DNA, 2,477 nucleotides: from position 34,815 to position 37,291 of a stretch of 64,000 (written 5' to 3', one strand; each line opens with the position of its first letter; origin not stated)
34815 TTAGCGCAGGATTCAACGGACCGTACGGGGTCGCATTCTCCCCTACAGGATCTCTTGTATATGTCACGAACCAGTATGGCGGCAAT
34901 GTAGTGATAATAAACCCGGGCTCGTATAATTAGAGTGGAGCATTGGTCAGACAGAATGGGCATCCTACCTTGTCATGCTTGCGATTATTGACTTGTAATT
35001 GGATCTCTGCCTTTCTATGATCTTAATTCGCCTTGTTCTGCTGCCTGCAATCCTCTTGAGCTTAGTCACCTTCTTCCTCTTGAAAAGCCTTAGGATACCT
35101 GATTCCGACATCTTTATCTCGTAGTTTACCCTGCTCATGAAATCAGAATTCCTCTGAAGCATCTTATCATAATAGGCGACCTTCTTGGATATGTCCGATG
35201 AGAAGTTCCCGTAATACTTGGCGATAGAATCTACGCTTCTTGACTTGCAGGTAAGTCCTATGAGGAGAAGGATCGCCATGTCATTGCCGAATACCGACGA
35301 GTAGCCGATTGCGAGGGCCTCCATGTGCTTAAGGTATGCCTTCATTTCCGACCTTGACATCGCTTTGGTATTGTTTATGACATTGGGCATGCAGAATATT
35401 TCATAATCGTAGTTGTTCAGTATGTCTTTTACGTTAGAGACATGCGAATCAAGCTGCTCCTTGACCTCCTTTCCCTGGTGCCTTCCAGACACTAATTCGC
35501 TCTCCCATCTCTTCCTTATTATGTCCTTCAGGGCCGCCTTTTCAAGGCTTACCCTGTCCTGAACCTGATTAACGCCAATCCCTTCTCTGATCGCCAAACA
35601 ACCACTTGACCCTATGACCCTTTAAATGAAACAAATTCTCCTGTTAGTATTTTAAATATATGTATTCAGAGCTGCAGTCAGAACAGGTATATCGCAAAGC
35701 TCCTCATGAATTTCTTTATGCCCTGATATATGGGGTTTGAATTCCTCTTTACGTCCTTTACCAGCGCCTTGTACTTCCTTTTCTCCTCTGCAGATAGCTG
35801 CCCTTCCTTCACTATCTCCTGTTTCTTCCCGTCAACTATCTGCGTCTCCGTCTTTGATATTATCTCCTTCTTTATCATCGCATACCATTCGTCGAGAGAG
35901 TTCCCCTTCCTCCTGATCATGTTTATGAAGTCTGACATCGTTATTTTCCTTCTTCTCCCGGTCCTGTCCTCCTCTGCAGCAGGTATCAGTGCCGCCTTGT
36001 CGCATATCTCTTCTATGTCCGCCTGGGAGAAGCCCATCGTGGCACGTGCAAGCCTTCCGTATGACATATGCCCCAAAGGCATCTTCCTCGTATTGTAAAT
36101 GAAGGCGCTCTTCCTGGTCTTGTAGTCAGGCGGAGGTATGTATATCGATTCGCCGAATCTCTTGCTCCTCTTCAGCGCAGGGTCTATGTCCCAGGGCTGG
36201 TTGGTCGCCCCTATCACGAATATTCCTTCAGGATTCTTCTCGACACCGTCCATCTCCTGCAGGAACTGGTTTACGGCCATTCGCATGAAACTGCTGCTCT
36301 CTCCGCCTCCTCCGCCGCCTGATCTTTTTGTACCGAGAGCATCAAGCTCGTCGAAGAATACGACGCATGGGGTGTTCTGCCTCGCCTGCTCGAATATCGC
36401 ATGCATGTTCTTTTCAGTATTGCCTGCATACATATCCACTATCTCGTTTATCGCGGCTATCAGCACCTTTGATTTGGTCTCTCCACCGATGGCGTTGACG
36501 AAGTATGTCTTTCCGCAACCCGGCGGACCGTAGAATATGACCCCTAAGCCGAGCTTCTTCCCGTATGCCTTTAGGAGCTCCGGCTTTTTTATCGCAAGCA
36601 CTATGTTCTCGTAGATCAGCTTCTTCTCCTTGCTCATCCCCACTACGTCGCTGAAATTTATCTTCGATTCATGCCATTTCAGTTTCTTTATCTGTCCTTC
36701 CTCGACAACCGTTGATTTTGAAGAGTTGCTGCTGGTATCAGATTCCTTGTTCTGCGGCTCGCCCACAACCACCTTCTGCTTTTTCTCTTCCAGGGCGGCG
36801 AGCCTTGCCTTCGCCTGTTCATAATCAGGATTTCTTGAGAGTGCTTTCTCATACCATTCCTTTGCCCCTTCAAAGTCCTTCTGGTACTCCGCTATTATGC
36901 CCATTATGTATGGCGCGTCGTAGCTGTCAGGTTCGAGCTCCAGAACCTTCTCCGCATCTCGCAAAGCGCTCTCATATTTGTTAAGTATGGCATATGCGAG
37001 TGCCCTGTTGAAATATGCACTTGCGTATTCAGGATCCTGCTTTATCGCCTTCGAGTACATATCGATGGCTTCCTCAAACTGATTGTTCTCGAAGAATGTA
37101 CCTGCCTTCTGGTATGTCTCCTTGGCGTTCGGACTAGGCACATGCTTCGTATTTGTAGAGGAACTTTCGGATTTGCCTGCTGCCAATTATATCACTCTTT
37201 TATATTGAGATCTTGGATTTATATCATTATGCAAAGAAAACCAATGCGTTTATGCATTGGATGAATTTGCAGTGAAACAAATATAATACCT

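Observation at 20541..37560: Two inverted copies of a ~340-bp IS200/IS605-derived miniature element bracket a 16.3-kb housekeeping block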

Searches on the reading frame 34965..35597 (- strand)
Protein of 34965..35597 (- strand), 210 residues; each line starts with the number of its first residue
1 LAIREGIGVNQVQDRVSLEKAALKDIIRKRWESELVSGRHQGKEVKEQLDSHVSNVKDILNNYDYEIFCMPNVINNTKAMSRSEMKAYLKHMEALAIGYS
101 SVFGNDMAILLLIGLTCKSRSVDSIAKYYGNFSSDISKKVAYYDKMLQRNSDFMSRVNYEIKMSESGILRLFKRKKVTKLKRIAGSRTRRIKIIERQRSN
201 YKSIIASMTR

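Call 20: find_encoding_contigs(protein=window:34965-35597:-, flank=10000, max_places=10)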
Protein window:34965-35597:- (210 aa): 23 contigs read that carry it; 10 places shown.
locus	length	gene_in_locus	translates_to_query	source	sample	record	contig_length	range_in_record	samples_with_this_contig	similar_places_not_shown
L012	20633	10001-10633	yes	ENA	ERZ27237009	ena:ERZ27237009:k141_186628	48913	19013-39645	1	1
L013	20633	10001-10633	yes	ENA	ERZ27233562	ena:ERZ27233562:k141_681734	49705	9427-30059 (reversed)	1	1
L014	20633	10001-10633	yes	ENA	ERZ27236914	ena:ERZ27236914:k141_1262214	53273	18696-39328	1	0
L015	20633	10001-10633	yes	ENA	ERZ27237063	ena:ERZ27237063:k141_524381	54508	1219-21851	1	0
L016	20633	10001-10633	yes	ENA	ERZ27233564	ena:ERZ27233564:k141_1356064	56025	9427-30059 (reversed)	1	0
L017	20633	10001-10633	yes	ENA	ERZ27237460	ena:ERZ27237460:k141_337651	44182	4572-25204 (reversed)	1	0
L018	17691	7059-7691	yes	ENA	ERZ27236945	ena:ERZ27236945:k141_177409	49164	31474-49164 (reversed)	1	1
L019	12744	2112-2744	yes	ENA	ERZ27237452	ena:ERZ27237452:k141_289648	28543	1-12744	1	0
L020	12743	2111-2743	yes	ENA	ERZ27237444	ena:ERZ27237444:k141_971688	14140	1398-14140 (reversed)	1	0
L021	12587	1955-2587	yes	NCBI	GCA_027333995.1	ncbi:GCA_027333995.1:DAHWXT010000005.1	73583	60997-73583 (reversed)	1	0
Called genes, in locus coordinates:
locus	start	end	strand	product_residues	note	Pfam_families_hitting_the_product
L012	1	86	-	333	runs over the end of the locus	PF13085:Fer2_3, PF13187:Fer4_9 (faint), PF13484:Fer4_16 (faint), PF13183:Fer4_8, PF13237:Fer4_10, PF12838:Fer4_7 (weak), PF13534:Fer4_17 (weak)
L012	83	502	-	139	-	-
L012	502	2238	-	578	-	PF00890:FAD_binding_2, PF03486:HI0933_like (faint), PF07992:Pyr_redox_2 (faint), PF02910:Succ_DH_flav_C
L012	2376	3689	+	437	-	PF00437:T2SSE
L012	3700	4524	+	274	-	-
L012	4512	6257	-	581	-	PF13231:PMT_2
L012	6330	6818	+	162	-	-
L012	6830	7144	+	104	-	-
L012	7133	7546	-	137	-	-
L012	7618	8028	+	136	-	PF00075:RNase_H, PF13456:RVT_3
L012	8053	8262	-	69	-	PF12323:HTH_OrfB_IS605 (weak)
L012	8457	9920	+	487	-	PF00515:TPR_1 (weak), PF13371:TPR_9 (weak), PF13414:TPR_11, PF13432:TPR_16, PF25575:TPR_BSK1_C, PF13431:TPR_17 (weak), PF00515:TPR_1, PF00004:AAA, +7 more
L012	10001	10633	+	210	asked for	-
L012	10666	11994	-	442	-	PF01731:Arylesterase (faint), PF25174:Beta-prop_THOC3 (faint), PF10282:Lactonase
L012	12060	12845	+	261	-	PF00398:RrnaAD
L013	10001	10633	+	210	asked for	-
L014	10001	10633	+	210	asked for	-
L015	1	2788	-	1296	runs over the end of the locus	PF13927:Ig_3 (faint), PF01731:Arylesterase (faint), PF02239:Cytochrom_D1 (faint), PF23414:Beta-prop_EML_2 (faint), PF10282:Lactonase (faint), PF26550:Tricorn_2nd (faint)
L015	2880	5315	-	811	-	PF01022:HTH_5, PF12840:HTH_20 (weak), PF13412:HTH_24 (weak)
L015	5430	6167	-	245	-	PF00483:NTP_transferase, PF12804:NTP_transf_3, PF02348:CTP_transf_3 (faint)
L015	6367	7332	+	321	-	-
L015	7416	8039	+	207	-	PF07823:CPDase, PF13563:2_5_RNA_ligase2 (weak)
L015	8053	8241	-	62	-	-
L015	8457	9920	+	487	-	PF00515:TPR_1 (weak), PF13371:TPR_9 (weak), PF13414:TPR_11, PF13432:TPR_16, PF25575:TPR_BSK1_C, PF13431:TPR_17 (weak), PF00515:TPR_1, PF00004:AAA, +7 more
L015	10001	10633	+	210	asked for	-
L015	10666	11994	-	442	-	PF01731:Arylesterase (faint), PF25174:Beta-prop_THOC3 (faint), PF10282:Lactonase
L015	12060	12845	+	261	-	PF00398:RrnaAD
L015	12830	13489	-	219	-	PF13483:Lactamase_B_3, PF12706:Lactamase_B_2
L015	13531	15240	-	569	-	PF00749:tRNA-synt_1c, PF03950:tRNA-synt_1c_C, PF20974:tRNA-synt_1c_C2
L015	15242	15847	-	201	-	-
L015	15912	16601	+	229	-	PF00254:FKBP_C, PF22199:FKBP26_IF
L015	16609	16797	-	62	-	PF06093:Spt4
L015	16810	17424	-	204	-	PF03876:SHS2_Rpb7-N, PF00575:S1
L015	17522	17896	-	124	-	PF18477:PIN_9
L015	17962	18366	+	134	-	PF01592:NifU_N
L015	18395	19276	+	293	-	PF00491:Arginase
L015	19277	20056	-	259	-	PF20143:NAD_kinase_C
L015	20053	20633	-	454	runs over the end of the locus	PF00890:FAD_binding_2 (weak), PF01134:GIDA (weak), PF07992:Pyr_redox_2, PF12831:FAD_oxidored, PF13450:NAD_binding_8 (weak), PF13738:Pyr_redox_3 (weak), PF00070:Pyr_redox, PF02852:Pyr_redox_dim, +2 more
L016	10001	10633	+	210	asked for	-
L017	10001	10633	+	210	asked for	-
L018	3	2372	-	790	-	?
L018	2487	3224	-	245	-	PF00483:NTP_transferase, PF12804:NTP_transf_3, PF02348:CTP_transf_3 (faint)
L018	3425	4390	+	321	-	-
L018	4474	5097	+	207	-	PF07823:CPDase, PF13563:2_5_RNA_ligase2 (weak)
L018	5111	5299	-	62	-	-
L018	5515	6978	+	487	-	PF00515:TPR_1 (weak), PF13371:TPR_9 (weak), PF13414:TPR_11, PF13432:TPR_16, PF25575:TPR_BSK1_C, PF13431:TPR_17 (weak), PF00515:TPR_1, PF00004:AAA, +7 more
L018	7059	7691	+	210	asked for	-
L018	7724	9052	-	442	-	PF01731:Arylesterase (faint), PF25174:Beta-prop_THOC3 (faint), PF10282:Lactonase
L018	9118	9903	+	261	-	PF00398:RrnaAD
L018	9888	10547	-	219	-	PF13483:Lactamase_B_3, PF12706:Lactamase_B_2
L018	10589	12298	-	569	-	PF00749:tRNA-synt_1c, PF03950:tRNA-synt_1c_C, PF20974:tRNA-synt_1c_C2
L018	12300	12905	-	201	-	-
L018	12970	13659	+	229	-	PF00254:FKBP_C, PF22199:FKBP26_IF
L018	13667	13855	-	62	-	PF06093:Spt4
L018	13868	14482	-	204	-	PF03876:SHS2_Rpb7-N, PF00575:S1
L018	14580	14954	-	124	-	PF18477:PIN_9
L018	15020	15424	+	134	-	PF01592:NifU_N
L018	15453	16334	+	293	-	PF00491:Arginase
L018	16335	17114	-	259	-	PF20143:NAD_kinase_C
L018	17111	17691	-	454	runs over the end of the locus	PF00890:FAD_binding_2 (weak), PF01134:GIDA (weak), PF07992:Pyr_redox_2, PF12831:FAD_oxidored, PF13450:NAD_binding_8 (weak), PF13738:Pyr_redox_3 (weak), PF00070:Pyr_redox, PF02852:Pyr_redox_dim, +2 more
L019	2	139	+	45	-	?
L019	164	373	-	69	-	-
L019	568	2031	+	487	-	PF00515:TPR_1 (weak), PF13371:TPR_9 (weak), PF13414:TPR_11, PF13432:TPR_16, PF25575:TPR_BSK1_C, PF13431:TPR_17 (weak), PF00515:TPR_1, PF00004:AAA, +7 more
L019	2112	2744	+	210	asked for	-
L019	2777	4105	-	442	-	PF01731:Arylesterase (faint), PF25174:Beta-prop_THOC3 (faint), PF10282:Lactonase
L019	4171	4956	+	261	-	PF00398:RrnaAD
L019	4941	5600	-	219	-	PF13483:Lactamase_B_3, PF12706:Lactamase_B_2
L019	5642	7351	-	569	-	PF00749:tRNA-synt_1c, PF03950:tRNA-synt_1c_C, PF20974:tRNA-synt_1c_C2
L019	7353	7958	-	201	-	-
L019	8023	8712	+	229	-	PF00254:FKBP_C, PF22199:FKBP26_IF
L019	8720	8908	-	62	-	PF06093:Spt4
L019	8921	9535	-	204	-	PF03876:SHS2_Rpb7-N, PF00575:S1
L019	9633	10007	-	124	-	PF18477:PIN_9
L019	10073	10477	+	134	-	PF01592:NifU_N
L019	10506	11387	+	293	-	PF00491:Arginase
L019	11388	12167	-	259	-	PF20143:NAD_kinase_C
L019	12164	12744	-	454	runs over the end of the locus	PF00890:FAD_binding_2 (weak), PF01134:GIDA (weak), PF07992:Pyr_redox_2, PF12831:FAD_oxidored, PF13450:NAD_binding_8 (weak), PF13738:Pyr_redox_3 (weak), PF00070:Pyr_redox, PF02852:Pyr_redox_dim, +2 more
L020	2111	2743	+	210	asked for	-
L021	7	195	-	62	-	-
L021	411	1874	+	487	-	PF00515:TPR_1 (weak), PF13371:TPR_9 (weak), PF13414:TPR_11, PF13432:TPR_16, PF25575:TPR_BSK1_C, PF13431:TPR_17 (weak), PF00515:TPR_1, PF00004:AAA, +7 more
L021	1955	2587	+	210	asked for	-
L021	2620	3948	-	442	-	PF01731:Arylesterase (faint), PF25174:Beta-prop_THOC3 (faint), PF10282:Lactonase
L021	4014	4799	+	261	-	PF00398:RrnaAD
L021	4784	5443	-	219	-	PF13483:Lactamase_B_3, PF12706:Lactamase_B_2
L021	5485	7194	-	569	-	PF00749:tRNA-synt_1c, PF03950:tRNA-synt_1c_C, PF20974:tRNA-synt_1c_C2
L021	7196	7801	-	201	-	-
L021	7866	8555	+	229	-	PF00254:FKBP_C, PF22199:FKBP26_IF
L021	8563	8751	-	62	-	PF06093:Spt4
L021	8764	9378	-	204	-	PF03876:SHS2_Rpb7-N, PF00575:S1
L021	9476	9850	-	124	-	PF18477:PIN_9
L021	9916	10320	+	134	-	PF01592:NifU_N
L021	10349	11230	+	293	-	PF00491:Arginase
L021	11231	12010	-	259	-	PF20143:NAD_kinase_C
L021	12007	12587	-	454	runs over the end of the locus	PF00890:FAD_binding_2 (weak), PF01134:GIDA (weak), PF07992:Pyr_redox_2, PF12831:FAD_oxidored, PF13450:NAD_binding_8 (weak), PF13738:Pyr_redox_3 (weak), PF00070:Pyr_redox, PF02852:Pyr_redox_dim, +2 more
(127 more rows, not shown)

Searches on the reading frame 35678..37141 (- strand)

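Call 28: search_protein_families(library=pfam, proteins=[window:35678-37141:-], max_evalue=0.1)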
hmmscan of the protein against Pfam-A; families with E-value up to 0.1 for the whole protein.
window:35678-37141:- (487 aa): 37 families (the best 25 are shown)
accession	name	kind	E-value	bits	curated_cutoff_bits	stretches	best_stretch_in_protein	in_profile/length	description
PF00004.35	AAA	-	8.7e-38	130.2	21.2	1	201-336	1-130/131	ATPase family associated with various cellular activities (AAA)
PF00515.34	TPR_1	-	2.7e-21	74.9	27.8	3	40-72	1-33/34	Tetratricopeptide repeat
PF07719.23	TPR_2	-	6.1e-18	63.9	27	3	40-72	1-33/34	Tetratricopeptide repeat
PF13181.12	TPR_8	-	5.1e-14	51.6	25.7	3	40-72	1-33/34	Tetratricopeptide repeat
PF13414.12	TPR_11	-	2.8e-13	49.7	26.8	1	16-51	4-39/42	TPR repeat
PF13432.12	TPR_16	-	5.2e-12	46.4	32.7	2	13-62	4-52/65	Tetratricopeptide repeat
PF13428.12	TPR_14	-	3.2e-11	43.2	23.5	2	9-47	4-42/44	Tetratricopeptide repeat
PF13431.12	TPR_17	-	7.5e-10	38.7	24.4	1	29-60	2-33/34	Tetratricopeptide repeat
PF14559.12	TPR_19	-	5.3e-09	36.7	25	2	54-114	5-65/68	Tetratricopeptide repeat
PF25575.1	TPR_BSK1_C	-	1.5e-08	34.9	42.2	1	11-78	47-115/118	Serine/threonine-protein kinase BSK1-like, TPR repeats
PF13371.12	TPR_9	-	1.1e-07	32.2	35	1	17-80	6-69/73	Tetratricopeptide repeat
PF13424.12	TPR_12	-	3.7e-07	30.7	30.1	1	14-69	11-74/77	Tetratricopeptide repeat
PF13174.12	TPR_6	-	2.1e-05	25.3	26.3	0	10-38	4-32/33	Tetratricopeptide repeat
PF24575.1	TPR_Slam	-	2.7e-05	25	35.2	1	78-117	51-90/104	Surface lipoprotein assembly modifier, N-terminal TPR repeats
PF17862.7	AAA_lid_3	-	3.4e-05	23.8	27.2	1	362-405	5-43/45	AAA+ lid domain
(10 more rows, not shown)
